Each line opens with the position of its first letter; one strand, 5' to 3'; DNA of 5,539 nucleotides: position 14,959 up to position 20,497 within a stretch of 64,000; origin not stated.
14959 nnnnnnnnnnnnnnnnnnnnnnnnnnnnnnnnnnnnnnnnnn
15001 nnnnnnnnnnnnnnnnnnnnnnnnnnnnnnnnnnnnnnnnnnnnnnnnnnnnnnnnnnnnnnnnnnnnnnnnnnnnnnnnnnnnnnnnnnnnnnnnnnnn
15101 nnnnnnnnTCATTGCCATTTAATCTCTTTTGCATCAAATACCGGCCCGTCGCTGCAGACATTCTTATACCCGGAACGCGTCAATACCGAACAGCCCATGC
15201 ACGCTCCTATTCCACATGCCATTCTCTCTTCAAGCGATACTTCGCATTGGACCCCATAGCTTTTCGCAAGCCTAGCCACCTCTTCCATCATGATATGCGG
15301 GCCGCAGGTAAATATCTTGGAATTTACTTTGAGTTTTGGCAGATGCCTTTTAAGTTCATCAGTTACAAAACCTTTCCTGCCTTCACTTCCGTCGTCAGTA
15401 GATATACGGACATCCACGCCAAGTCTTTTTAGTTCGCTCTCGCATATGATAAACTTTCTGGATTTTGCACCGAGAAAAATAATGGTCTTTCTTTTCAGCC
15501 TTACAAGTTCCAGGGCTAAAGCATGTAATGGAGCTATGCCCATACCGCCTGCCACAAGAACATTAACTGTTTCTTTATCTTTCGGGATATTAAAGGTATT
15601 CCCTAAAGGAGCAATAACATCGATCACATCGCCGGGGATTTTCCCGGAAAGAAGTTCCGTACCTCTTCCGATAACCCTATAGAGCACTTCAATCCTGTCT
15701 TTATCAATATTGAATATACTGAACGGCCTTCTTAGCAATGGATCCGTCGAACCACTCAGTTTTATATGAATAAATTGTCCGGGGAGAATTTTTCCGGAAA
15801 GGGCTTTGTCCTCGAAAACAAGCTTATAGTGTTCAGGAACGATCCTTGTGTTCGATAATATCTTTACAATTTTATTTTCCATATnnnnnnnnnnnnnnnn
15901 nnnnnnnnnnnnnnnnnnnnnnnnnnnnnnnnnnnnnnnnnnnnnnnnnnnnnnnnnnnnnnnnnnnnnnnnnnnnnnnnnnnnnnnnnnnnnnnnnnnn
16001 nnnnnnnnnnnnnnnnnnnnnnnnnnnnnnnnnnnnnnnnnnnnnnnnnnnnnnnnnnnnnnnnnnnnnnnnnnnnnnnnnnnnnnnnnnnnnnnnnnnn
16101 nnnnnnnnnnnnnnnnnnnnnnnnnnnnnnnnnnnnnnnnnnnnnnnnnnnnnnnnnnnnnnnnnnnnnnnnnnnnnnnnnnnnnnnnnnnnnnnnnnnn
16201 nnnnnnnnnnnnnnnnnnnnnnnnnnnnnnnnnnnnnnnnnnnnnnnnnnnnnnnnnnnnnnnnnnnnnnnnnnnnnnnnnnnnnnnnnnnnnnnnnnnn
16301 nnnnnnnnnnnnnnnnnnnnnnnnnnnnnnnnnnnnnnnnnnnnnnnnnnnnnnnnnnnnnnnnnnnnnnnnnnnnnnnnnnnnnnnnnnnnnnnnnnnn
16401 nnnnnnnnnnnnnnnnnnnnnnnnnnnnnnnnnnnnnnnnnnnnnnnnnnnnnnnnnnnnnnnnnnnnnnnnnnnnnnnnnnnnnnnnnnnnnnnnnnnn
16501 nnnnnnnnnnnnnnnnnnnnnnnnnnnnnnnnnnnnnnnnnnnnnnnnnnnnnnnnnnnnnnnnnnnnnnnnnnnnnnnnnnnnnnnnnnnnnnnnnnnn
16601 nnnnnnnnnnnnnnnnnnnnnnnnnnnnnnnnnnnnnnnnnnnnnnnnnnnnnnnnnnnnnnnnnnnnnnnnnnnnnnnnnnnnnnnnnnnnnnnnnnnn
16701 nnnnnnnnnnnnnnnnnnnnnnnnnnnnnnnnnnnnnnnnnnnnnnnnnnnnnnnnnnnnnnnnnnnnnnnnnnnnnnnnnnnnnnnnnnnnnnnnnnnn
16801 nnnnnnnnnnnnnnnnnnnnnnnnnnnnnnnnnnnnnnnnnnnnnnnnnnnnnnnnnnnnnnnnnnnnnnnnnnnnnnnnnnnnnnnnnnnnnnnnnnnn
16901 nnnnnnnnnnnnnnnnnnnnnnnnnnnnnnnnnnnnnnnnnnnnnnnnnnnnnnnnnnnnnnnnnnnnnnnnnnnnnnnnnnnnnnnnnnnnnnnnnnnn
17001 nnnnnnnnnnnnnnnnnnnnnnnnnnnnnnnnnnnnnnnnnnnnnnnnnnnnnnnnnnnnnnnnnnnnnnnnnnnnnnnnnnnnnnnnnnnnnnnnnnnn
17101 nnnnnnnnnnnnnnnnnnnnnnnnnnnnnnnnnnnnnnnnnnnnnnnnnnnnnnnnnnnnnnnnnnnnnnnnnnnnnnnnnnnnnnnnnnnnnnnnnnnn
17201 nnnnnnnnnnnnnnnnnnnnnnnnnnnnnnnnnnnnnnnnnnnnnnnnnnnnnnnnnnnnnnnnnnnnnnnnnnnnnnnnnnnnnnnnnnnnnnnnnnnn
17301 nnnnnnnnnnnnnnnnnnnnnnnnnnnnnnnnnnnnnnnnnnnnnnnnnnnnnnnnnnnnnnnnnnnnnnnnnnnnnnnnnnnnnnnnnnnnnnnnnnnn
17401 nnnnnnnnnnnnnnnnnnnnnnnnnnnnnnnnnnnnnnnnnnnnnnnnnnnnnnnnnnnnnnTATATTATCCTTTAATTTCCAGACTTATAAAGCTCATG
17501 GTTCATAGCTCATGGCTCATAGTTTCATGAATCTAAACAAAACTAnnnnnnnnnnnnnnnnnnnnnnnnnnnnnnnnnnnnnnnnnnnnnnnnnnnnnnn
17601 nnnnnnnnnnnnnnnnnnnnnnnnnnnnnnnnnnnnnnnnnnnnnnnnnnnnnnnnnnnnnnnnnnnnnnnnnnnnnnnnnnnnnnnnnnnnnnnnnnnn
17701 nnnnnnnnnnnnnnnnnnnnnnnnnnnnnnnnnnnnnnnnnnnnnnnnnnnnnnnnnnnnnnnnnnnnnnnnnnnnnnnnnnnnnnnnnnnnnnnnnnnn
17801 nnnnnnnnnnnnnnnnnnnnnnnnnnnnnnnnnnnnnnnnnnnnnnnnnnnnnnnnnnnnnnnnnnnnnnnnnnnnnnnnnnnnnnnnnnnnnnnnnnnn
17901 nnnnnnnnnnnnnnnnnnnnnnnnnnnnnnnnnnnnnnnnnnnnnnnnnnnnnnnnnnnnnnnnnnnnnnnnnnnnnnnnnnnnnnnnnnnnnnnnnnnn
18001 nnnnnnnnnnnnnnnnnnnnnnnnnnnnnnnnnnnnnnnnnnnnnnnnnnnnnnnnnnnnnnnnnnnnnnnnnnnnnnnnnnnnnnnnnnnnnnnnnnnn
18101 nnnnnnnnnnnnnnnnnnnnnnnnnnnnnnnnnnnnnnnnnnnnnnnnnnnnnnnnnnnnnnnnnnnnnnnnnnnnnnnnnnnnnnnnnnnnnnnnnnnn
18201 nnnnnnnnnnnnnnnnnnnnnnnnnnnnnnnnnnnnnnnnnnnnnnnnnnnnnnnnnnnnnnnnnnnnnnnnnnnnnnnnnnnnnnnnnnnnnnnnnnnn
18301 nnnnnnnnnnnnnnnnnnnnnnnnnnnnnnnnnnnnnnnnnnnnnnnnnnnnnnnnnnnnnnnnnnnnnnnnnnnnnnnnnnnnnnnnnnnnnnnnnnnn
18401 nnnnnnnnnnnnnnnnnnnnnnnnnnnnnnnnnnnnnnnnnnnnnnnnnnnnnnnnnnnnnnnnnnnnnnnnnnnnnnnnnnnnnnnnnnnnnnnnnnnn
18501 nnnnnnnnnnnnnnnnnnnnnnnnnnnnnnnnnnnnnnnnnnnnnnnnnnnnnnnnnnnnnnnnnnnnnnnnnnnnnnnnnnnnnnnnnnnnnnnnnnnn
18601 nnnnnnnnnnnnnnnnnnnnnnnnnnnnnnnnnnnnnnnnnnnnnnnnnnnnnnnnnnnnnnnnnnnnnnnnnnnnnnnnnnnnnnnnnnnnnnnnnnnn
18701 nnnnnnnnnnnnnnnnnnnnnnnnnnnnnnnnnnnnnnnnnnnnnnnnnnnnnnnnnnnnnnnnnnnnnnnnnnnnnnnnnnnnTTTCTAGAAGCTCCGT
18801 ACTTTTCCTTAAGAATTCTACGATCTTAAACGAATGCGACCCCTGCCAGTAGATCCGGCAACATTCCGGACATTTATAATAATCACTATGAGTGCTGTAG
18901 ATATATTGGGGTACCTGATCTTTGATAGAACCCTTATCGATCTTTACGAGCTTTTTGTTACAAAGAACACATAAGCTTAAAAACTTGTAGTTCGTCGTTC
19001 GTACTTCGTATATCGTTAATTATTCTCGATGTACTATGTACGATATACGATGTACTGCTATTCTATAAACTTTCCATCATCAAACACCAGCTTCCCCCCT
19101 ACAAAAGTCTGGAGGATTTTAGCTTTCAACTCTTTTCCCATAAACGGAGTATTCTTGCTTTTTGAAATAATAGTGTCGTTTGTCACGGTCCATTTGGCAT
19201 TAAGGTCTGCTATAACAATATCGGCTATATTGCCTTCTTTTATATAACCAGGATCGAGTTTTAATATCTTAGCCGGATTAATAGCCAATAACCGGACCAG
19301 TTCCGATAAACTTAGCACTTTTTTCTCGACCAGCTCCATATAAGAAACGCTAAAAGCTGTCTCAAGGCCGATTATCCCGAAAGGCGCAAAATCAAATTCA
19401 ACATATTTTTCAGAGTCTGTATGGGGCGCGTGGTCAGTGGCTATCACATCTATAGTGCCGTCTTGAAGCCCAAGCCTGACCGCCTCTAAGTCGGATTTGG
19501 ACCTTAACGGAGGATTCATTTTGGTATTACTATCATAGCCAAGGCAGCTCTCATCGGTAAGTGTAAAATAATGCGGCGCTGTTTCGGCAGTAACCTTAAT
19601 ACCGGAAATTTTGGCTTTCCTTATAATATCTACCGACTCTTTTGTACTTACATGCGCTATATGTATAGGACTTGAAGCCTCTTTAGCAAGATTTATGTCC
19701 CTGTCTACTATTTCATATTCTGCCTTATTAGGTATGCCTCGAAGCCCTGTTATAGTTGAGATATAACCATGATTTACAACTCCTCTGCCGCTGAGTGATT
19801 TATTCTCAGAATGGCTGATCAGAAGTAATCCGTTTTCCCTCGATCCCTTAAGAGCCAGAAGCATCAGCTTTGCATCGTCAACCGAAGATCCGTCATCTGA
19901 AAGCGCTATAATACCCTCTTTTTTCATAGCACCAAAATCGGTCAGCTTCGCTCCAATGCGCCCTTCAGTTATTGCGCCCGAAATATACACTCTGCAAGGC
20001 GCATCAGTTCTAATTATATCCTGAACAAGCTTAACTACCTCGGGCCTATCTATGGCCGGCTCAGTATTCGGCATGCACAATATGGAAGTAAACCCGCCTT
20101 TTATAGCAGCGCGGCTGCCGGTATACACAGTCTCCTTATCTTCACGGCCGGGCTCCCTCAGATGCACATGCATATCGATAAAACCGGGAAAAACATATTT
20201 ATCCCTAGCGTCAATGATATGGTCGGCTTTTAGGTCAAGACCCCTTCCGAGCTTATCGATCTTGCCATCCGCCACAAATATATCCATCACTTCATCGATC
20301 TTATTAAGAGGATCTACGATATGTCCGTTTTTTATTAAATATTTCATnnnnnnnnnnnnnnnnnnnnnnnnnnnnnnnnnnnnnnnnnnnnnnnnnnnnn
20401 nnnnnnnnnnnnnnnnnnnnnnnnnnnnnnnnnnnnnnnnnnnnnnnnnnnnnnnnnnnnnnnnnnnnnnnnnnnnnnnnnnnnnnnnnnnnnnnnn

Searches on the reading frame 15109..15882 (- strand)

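Call 11: search_protein_families(library=pfam, proteins=[window:15109-15882:-], max_evalue=0.001)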
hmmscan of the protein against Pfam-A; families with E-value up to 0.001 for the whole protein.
window:15109-15882:- (257 aa): 2 families
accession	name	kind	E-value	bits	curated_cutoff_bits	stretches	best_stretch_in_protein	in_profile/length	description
PF10418.14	DHODB_Fe-S_bind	-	3.5e-16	59.1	23.9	1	218-254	1-40/41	Iron-sulfur cluster binding domain of dihydroorotate dehydrogenase B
PF00175.26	NAD_binding_1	-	5e-11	43.7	22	1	109-203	1-108/109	Oxidoreductase NAD-binding domain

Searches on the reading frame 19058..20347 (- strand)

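Call 11: search_protein_families(library=pfam, proteins=[window:19058-20347:-], max_evalue=0.001)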
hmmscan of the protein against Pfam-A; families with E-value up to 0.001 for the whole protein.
window:19058-20347:- (429 aa): 3 families
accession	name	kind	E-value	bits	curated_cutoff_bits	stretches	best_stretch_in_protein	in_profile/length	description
PF01979.26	Amidohydro_1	-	5.6e-29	101.9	25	1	51-421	1-345/345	Amidohydrolase family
PF07969.17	Amidohydro_3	-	4.4e-13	50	29.7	2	44-67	2-25/472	Amidohydrolase family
PF12890.13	DHOase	-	5.5e-10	39.9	21.2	1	50-238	2-142/142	Dihydro-orotase-like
